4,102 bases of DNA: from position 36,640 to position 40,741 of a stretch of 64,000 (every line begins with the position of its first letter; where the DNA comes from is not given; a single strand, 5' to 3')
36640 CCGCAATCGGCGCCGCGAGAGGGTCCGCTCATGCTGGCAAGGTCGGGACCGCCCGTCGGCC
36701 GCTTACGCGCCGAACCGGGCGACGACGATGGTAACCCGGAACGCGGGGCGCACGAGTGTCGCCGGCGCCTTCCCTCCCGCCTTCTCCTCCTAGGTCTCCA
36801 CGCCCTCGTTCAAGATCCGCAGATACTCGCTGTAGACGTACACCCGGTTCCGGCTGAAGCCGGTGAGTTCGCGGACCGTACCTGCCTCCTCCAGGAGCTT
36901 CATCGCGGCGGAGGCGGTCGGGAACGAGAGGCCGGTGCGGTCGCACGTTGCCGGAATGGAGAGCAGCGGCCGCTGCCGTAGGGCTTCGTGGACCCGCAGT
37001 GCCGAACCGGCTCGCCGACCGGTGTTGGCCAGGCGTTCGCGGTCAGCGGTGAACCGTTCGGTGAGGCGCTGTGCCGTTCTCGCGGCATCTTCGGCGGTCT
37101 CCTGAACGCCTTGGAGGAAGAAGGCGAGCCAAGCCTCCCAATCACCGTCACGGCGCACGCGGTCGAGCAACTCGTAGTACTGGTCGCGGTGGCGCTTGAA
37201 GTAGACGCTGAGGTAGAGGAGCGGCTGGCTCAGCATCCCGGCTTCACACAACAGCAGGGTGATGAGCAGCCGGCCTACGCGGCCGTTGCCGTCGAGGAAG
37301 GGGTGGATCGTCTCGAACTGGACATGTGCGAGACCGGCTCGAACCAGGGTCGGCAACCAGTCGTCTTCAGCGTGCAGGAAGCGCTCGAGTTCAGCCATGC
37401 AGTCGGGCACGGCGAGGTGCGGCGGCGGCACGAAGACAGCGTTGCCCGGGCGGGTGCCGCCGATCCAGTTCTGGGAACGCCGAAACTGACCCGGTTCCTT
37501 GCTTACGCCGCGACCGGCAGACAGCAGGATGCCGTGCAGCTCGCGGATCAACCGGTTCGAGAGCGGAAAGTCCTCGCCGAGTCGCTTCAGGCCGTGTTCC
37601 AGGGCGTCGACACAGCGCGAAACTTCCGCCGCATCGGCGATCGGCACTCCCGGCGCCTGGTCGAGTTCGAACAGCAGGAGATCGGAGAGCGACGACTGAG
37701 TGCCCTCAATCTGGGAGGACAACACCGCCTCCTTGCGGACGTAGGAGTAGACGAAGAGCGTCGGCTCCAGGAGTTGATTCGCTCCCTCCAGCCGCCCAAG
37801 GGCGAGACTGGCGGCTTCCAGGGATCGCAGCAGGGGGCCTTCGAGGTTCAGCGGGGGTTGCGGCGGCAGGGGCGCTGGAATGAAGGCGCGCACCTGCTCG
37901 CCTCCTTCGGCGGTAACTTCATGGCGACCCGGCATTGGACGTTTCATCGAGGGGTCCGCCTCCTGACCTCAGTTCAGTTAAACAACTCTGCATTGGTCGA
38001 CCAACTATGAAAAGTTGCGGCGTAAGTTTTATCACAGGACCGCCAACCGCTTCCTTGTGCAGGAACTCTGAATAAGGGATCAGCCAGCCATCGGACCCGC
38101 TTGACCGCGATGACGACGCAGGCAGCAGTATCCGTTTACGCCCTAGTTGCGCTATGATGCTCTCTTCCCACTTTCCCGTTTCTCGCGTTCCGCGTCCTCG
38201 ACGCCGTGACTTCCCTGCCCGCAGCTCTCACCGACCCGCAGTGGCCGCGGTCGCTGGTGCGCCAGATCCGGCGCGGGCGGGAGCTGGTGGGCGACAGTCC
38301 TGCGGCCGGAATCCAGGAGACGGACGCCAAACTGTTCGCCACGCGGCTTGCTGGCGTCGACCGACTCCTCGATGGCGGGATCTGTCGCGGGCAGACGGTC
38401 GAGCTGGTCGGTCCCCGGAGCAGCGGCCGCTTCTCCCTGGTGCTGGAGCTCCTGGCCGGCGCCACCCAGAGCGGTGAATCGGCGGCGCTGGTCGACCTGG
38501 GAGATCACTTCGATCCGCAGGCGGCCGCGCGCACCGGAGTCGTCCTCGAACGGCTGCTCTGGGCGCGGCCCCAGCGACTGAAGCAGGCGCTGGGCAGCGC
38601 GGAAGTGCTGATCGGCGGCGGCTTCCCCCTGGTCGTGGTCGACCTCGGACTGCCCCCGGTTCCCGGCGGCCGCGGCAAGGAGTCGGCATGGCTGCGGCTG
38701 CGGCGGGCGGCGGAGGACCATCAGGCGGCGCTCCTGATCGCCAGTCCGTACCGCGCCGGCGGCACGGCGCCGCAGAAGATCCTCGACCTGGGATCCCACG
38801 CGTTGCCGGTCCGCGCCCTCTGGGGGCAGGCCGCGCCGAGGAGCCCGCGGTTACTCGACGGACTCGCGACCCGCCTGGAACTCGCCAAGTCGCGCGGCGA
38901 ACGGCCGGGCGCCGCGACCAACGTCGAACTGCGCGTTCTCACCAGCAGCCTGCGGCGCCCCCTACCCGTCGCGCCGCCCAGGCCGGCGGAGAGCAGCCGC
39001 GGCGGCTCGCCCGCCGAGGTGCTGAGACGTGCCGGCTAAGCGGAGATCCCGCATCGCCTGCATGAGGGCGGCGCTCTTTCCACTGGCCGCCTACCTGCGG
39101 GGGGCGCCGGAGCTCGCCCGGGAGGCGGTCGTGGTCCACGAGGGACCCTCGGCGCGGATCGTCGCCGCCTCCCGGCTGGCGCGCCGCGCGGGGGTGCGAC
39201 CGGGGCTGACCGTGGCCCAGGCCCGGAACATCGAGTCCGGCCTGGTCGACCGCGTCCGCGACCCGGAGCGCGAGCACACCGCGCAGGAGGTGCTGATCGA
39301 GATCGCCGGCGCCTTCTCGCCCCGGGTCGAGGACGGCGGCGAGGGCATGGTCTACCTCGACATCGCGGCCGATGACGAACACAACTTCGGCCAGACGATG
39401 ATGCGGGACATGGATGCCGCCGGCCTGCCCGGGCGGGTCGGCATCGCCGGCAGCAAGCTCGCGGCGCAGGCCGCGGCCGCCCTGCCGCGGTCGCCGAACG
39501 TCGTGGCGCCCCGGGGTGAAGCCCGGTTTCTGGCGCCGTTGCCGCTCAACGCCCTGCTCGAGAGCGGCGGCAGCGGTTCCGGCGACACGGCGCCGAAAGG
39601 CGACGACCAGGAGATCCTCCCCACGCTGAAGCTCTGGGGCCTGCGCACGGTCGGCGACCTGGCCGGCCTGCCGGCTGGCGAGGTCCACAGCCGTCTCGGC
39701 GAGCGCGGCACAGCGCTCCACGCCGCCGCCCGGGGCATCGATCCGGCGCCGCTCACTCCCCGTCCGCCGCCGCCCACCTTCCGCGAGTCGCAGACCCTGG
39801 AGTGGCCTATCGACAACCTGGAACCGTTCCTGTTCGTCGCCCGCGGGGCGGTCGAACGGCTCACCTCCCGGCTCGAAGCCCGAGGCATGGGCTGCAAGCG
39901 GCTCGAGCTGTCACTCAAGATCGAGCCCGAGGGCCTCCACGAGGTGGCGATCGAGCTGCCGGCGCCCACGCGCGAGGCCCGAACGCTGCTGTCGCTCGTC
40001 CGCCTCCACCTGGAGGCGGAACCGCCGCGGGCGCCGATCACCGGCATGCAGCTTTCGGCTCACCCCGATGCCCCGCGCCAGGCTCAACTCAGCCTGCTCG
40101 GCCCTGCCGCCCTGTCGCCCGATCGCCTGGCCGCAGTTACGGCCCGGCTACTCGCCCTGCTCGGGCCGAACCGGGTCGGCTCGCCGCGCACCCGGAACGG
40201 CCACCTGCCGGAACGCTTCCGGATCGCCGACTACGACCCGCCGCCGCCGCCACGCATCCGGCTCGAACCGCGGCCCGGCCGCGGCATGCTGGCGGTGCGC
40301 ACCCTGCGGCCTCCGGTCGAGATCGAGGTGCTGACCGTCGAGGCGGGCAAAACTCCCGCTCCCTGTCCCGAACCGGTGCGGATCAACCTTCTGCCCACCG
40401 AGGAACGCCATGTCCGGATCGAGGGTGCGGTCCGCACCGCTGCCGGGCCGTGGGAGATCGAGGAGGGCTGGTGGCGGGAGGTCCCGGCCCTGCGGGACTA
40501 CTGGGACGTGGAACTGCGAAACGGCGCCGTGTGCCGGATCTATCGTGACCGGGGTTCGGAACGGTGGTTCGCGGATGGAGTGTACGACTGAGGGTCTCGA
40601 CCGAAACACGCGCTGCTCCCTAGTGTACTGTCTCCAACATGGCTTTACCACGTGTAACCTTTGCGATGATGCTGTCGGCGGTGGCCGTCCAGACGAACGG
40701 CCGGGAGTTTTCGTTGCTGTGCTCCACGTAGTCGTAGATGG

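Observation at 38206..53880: imuA-imuB ... dnaE2 mutagenesis cassette split by ~9.9 kb of mobile and defence-like DNA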

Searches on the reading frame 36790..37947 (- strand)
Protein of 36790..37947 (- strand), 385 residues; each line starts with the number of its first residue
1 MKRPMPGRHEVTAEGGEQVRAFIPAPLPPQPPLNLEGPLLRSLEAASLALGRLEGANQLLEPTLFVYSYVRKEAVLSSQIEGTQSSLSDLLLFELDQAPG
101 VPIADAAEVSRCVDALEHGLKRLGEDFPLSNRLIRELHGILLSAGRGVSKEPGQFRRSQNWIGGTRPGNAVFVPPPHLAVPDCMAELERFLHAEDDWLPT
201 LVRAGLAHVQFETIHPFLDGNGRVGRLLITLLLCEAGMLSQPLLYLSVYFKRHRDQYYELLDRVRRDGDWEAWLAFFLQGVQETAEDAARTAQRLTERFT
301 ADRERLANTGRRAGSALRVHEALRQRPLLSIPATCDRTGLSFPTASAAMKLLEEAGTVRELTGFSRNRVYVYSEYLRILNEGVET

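Call 4: search_protein_families(library=pfam, proteins=[window:36790-37947:-], max_evalue=0.01)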
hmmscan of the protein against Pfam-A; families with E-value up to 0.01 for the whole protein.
window:36790-37947:- (385 aa): 4 families
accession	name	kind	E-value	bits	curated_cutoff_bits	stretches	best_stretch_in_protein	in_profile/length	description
PF13784.11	Fic_N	-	1.7e-21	76.4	26.7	1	41-120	2-81/82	Fic/DOC family N-terminal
PF02661.23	Fic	-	1.7e-18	67.7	24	1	128-233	1-93/93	Fic/DOC family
PF13412.12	HTH_24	-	0.00033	20.6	21.9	1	317-359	6-48/48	Winged helix-turn-helix DNA-binding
PF07756.17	DUF1612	-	0.0075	16.9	30.1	0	191-296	19-116/127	Protein of unknown function (DUF1612)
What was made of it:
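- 36790..37947 (-): Fic/SoFic-type gene, divergent from imuA. It is a conserved neighbour in most relatives. Pfam Fic_N and Fic (call 4).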

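Call 30: search_protein_families(library=padloc, proteins=[window:36790-37947:-], max_evalue=0.01)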
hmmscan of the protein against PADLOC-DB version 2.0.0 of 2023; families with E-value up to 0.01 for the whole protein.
window:36790-37947:- (385 aa): 7 families
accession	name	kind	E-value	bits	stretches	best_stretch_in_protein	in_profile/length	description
PDLC03963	SoFic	-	1.2e-118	394.6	1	18-380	5-359/361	-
PDLC04966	PDC-S24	-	3.6e-22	76.9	1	120-264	223-368/497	-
PDLC04840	PDC-S04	-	1.9e-18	65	1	76-263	18-198/227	-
PDLC04836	PDC-S04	-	1.1e-15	55.4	1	77-271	33-217/244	-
PDLC04837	PDC-S04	-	2.1e-12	44.9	1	104-272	62-215/234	-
PDLC04839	PDC-S04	-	4e-10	37.7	1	117-259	47-181/205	-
PDLC04838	PDC-S04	-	8.5e-05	20.4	1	208-238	137-167/209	-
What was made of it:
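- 36790..37947 (-): PADLOC SoFic 1.2e-118 (call 30).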

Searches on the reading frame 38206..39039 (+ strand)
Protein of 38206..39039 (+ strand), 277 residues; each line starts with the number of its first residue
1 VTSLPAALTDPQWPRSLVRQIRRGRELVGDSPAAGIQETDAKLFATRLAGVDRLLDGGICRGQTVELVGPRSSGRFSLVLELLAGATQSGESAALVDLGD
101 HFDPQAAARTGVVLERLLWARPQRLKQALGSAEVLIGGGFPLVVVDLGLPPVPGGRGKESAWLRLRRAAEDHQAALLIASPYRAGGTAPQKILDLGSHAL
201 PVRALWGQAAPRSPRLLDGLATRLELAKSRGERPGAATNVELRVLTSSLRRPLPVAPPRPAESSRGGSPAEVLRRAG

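Call 3: search_protein_families(library=pfam, proteins=[window:38206-39039:+], max_evalue=0.01)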
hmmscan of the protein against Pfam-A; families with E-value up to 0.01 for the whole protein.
window:38206-39039:+ (277 aa): 1 family
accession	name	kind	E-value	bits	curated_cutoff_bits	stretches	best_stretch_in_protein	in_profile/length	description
PF00154.27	RecA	-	6.3e-14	52.5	27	1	56-146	46-137/262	recA bacterial DNA recombination protein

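Call 29: search_protein_families(library=ncbifam, proteins=[window:38206-39039:+], max_evalue=0.01)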
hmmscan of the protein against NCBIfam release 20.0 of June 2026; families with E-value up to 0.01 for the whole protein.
window:38206-39039:+ (277 aa): 6 families
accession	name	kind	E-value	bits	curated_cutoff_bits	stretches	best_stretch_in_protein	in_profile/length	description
TIGR02012.1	tigrfam_recA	equivalog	7.4e-14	51.8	325.3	1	56-146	48-140/321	recombinase RecA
NF007072.0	PRK09519.1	equivalog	3.7e-11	42.1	1024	1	56-146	54-145/790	intein-containing recombinase RecA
NF033429.2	ImuA_translesion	equivalog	1.2e-08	35.1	150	1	37-184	9-152/181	translesion DNA synthesis-associated protein ImuA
NF058630.1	repair_Rv3395c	exception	5.4e-07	29.5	65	1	56-167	4-107/153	DnaE2-dependent mutagenesis accessory factor ImuA'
NF006861.0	PRK09361.1-1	equivalog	0.0036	16.9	278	1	45-97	6-58/235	DNA repair and recombination protein RadB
TIGR03880.1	KaiC_arch_3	hypoth_equivalog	0.004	16.7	249.45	1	49-100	3-54/224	KaiC domain-containing protein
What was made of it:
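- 38206..39039 (+): imuA (RecA-like accessory protein). NCBIfam ImuA 1.2e-8 and ImuA' 5.4e-7, both below cut-off (calls 3, 29).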

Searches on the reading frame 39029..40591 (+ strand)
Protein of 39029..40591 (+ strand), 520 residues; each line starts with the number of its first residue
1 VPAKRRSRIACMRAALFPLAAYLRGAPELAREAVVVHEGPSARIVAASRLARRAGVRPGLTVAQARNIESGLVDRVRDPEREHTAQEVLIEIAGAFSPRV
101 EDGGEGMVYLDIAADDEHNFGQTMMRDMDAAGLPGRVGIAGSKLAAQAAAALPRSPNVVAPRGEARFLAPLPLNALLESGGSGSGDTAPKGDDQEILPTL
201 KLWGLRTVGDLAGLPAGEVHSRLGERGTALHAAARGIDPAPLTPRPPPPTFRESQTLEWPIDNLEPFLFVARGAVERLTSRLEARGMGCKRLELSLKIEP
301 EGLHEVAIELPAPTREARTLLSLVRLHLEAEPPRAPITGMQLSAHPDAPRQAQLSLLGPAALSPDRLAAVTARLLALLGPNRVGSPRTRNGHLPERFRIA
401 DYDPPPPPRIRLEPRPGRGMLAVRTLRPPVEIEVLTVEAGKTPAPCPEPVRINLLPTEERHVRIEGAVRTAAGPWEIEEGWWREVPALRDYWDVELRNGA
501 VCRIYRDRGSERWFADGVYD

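Call 3: search_protein_families(library=pfam, proteins=[window:39029-40591:+], max_evalue=0.01)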
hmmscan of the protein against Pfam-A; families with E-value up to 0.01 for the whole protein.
window:39029-40591:+ (520 aa): 2 families
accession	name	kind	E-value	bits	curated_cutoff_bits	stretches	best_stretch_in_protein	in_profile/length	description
PF00817.25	IMS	-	8.5e-12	45.7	23.2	1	20-150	9-147/148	impB/mucB/samB family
PF11799.13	IMS_C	-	9.2e-05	23.3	20.7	1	254-345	7-97/109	impB/mucB/samB family C-terminal domain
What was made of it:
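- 39029..40591 (+): imuB (inactive Y-family polymerase homologue). Pfam IMS and IMS_C (call 3).
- Checked: imuB, 39029-40591 (+): Pfam IMS and IMS_C (call 3).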

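Call 10: find_related_loci(query=window:39029-40588:+, collection=genome_contigs, flank=10000)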
Query window:39029-40588:+ (520 aa) in genome_contigs; peptide patterns used: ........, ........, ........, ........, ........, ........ (x = any residue, [..] = any of these).
119 stretches matched a pattern; 48 encode a relative of the query (tblastn E <= 1e-3); 42 distinct loci.
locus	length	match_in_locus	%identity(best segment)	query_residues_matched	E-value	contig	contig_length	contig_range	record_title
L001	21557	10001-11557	93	1-520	0e+0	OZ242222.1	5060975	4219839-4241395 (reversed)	MAG: Candidatus Multivorans sp. isolate 294fb325-5f7d-45f9-a7ea-d7aadbeafeef genome assembly, chromosome: 1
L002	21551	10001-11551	92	1-520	0e+0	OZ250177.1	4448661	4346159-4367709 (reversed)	MAG: Candidatus Multivorans sp. isolate 36e5008e-f582-4c91-8c3b-5baff8031e1a genome assembly, chromosome: 1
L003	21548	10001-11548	92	1-520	0e+0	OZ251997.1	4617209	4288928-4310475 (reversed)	MAG: Candidatus Multivorans sp. isolate 0020eb3c-7439-4c9e-8c72-55202c0a045f genome assembly, chromosome: 1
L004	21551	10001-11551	92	1-520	0e+0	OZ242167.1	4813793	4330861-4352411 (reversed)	MAG: Candidatus Multivorans sp. isolate 7fb352fe-185d-4cb3-939b-2af4a04fcc16 genome assembly, chromosome: 1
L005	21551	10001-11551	92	1-520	0e+0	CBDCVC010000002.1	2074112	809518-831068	MAG: Candidatus Multivorans sp. isolate d43f0643-08c3-4d58-9c0e-53586e9ec49c genome assembly, contig: contig_2, whole ge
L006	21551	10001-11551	91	1-520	0e+0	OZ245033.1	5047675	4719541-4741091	MAG: Candidatus Multivorans sp. isolate ccabee53-d9e3-4e52-b566-adb1483e4997 genome assembly, chromosome: 1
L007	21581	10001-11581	85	1-520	0e+0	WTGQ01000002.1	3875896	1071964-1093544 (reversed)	MAG: Acidobacteria bacterium isolate CO36388bin_9 NODE_1_length_3875896_cov_1713.578510, whole genome shotgun sequence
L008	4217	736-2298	88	1-520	0e+0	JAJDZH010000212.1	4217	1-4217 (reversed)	MAG: Thermoanaerobaculia bacterium isolate jk18x40bins.27 k141_2470914, whole genome shotgun sequence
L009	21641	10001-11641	84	4-520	0e+0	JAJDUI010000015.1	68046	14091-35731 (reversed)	MAG: Thermoanaerobaculia bacterium isolate jk18x1bzbins.73 k141_149896, whole genome shotgun sequence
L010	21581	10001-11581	85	1-520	0e+0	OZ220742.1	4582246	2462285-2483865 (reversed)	MAG: Thermoanaerobaculia bacterium isolate 0db66e92-d31a-4200-8262-fff8455c21c0 genome assembly, chromosome: 1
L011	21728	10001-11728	80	1-520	0e+0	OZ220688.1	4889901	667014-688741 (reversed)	MAG: Thermoanaerobaculia bacterium isolate 17c936d4-adfa-4882-ba3e-7fd0bc385902 genome assembly, chromosome: 1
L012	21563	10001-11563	88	1-520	0e+0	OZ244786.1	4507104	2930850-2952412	MAG: Candidatus Multivorans sp. isolate 506956bb-d3ba-4b36-a8b3-9439da49a84d genome assembly, chromosome: 1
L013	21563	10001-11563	87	1-520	0e+0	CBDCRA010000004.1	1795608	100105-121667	MAG: Candidatus Multivorans sp. isolate d7452e89-af48-44c7-9597-5a6bccd24eaa genome assembly, contig: contig_4, whole ge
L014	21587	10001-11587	85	1-520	0e+0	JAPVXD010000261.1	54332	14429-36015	MAG: Candidatus Multivorans azotirespirans isolate m_rhze4 Seq261, whole genome shotgun sequence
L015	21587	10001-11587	86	1-520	0e+0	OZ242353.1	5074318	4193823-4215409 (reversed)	MAG: Candidatus Multivorans sp. isolate c55290c9-873c-4a20-8066-ae299be9a5bf genome assembly, chromosome: 1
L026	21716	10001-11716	77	1-520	0e+0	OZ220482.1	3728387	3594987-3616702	MAG: Thermoanaerobaculia bacterium isolate 1ba308f5-42e2-4878-81ff-2dc7ade272f8 genome assembly, chromosome: 1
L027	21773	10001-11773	75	1-520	0e+0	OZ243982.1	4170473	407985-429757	MAG: Thermoanaerobaculia bacterium isolate 8c3e8a6b-c03f-4b87-9f33-7e3e6cbd280f genome assembly, chromosome: 1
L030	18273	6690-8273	87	1-520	0e+0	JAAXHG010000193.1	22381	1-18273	MAG: Vicinamibacteraceae bacterium isolate Plut_88883 unfiltered_Plut_88883_genomic_contig_823426, whole genome shotgun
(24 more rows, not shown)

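Call 29: search_protein_families(library=ncbifam, proteins=[window:39029-40591:+], max_evalue=0.01)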
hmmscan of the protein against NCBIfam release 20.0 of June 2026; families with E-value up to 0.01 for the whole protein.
window:39029-40591:+ (520 aa): 7 families
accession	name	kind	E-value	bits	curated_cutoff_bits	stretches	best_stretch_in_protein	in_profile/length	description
NF002882.0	PRK03348.1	equivalog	7.2e-16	58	389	1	27-330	25-327/461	DNA polymerase IV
NF003015.0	PRK03858.1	subfamily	4e-13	49.2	367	1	24-333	24-326/399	DNA polymerase IV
NF002677.0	PRK02406.1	equivalog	7.6e-11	41.7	256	1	23-334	22-330/357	DNA polymerase IV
NF002848.0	PRK03103.1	subfamily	2.6e-10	39.3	381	1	26-245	23-243/410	DNA polymerase IV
NF002751.0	PRK02794.1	equivalog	6.8e-10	38.4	371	1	24-331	55-358/425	DNA polymerase IV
NF002492.0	PRK01810.1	equivalog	1.6e-09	37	399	1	44-298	50-300/412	DNA polymerase IV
NF002883.0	PRK03352.1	equivalog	2.9e-08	33.3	330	1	22-322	20-317/347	DNA polymerase IV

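Call 45: find_encoding_contigs(protein=window:39029-40591:+, flank=10000, max_places=6)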
Protein window:39029-40591:+ (520 aa): 2 contigs read that carry it; 2 places shown.
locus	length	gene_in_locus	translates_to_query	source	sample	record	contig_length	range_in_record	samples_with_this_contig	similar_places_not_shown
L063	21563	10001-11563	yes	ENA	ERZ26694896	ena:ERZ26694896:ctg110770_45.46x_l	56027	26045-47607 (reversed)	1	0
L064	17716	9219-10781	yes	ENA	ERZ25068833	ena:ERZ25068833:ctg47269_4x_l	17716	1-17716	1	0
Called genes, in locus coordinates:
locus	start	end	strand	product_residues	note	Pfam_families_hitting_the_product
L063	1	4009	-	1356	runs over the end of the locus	PF02384:N6_Mtase (faint), PF07669:Eco57I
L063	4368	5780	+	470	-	PF02720:DUF222, PF01844:HNH (weak)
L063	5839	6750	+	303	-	PF02517:Rce1-like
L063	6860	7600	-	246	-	-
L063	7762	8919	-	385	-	PF13784:Fic_N, PF02661:Fic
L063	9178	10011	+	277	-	PF00154:RecA_N, PF27531:MT3502_N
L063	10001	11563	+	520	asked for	PF00817:IMS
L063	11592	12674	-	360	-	PF13384:HTH_23, PF13518:HTH_28, PF13551:HTH_29, PF13565:HTH_32, PF13358:DDE_3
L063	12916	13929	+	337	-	-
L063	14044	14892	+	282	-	PF13276:HTH_21, PF00665:rve, PF13683:rve_3, PF13333:rve_2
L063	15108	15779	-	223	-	-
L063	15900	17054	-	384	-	PF14294:DUF4372, PF01609:DDE_Tnp_1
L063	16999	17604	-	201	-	-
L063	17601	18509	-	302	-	-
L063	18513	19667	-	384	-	PF14294:DUF4372, PF01609:DDE_Tnp_1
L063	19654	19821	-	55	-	-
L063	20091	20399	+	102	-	PF01527:HTH_Tnp_1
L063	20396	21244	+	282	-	PF13276:HTH_21, PF00665:rve, PF13683:rve_3, PF13333:rve_2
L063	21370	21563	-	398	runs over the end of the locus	PF13191:AAA_16, PF13401:AAA_22 (weak)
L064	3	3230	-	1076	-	?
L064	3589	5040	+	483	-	PF02720:DUF222, PF01844:HNH (weak)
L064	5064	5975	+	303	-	PF02517:Rce1-like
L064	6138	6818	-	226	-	PF01870:Hjc (faint), PF26618:DUF8196 (weak)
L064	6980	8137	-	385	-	PF13784:Fic_N, PF02661:Fic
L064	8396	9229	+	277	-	PF00154:RecA_N, PF27531:MT3502_N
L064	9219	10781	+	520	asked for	PF00817:IMS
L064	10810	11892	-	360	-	PF13384:HTH_23, PF13518:HTH_28, PF13551:HTH_29, PF13565:HTH_32, PF13358:DDE_3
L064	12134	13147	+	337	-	-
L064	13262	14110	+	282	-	PF13276:HTH_21, PF00665:rve, PF13683:rve_3, PF13333:rve_2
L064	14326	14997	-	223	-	-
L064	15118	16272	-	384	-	PF14294:DUF4372, PF01609:DDE_Tnp_1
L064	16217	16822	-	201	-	-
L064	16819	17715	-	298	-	?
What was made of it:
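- On ImuA-ImuB-DnaE2 mutasome cassette: Precomputed hit to MT3502_N on the identical protein (call 45).
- Sibling contigs L063 and L064 show the same copy A (call 45).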

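Call 66: search_protein_families(library=pfam, proteins=[L026:11973-13280:+, L026:13277-14275:+, L026:14272-15360:+, L003:11703-13070:+, L003:13076-13531:+, L002:12920-14092:+, L003:14943-16211:+, L030:13357-15132:-, L007:14165-14485:-, L027:14445-15554:-], max_evalue=0.001)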
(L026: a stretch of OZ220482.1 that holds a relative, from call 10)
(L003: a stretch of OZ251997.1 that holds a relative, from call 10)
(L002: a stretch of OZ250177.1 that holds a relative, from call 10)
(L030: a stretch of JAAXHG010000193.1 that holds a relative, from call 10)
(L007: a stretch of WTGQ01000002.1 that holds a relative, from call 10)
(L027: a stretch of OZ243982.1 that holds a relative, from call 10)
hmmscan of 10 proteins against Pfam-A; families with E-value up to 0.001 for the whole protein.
L026:11973-13280:+ (435 aa): 0 families

L026:13277-14275:+ (332 aa): 0 families

L026:14272-15360:+ (362 aa): 1 family
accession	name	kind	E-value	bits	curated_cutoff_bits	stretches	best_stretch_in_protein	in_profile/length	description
PF01555.25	N6_N4_Mtase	-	9.3e-14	52.3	26.7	1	11-62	162-214/221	DNA methylase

L003:11703-13070:+ (455 aa): 3 families
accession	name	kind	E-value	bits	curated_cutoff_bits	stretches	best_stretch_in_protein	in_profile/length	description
PF13175.12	AAA_15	-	2.7e-19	70.5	32.1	2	322-390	297-374/374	AAA ATPase domain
PF13304.12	AAA_21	-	1e-16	62.4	27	1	317-391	229-304/304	AAA domain, putative AbiEii toxin, Type IV TA system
PF13476.12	AAA_23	-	9.8e-05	23.5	27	1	4-43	2-41/201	AAA domain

L003:13076-13531:+ (151 aa): 1 family
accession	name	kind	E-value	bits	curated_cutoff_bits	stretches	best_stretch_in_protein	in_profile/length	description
PF01850.27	PIN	-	1.9e-06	29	23.6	1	4-113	2-115/120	PIN domain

L002:12920-14092:+ (390 aa): 3 families
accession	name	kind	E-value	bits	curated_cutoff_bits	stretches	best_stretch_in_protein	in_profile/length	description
PF03572.23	Peptidase_S41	-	1.3e-12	48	24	1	248-373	2-125/165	Peptidase family S41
PF14684.11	Tricorn_C1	-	3.4e-09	36.9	24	1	57-110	5-58/59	Tricorn protease C1 domain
PF17820.7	PDZ_6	-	9.3e-05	22.5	27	1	148-178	2-32/54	PDZ domain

L003:14943-16211:+ (422 aa): 3 families
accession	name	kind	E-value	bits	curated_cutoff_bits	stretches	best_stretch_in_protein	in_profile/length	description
PF03572.23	Peptidase_S41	-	1.6e-12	47.8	24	1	236-389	2-153/165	Peptidase family S41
PF14684.11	Tricorn_C1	-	1.8e-10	41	24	1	45-98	5-58/59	Tricorn protease C1 domain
PF17820.7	PDZ_6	-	0.00013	22.1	27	1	136-165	2-31/54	PDZ domain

L030:13357-15132:- (591 aa): 0 families

L007:14165-14485:- (106 aa): 1 family
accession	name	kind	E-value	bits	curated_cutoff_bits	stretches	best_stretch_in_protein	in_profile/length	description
PF08734.17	GYD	-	6.5e-23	81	31.4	1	4-95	1-91/91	GYD domain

L027:14445-15554:- (369 aa): 0 families
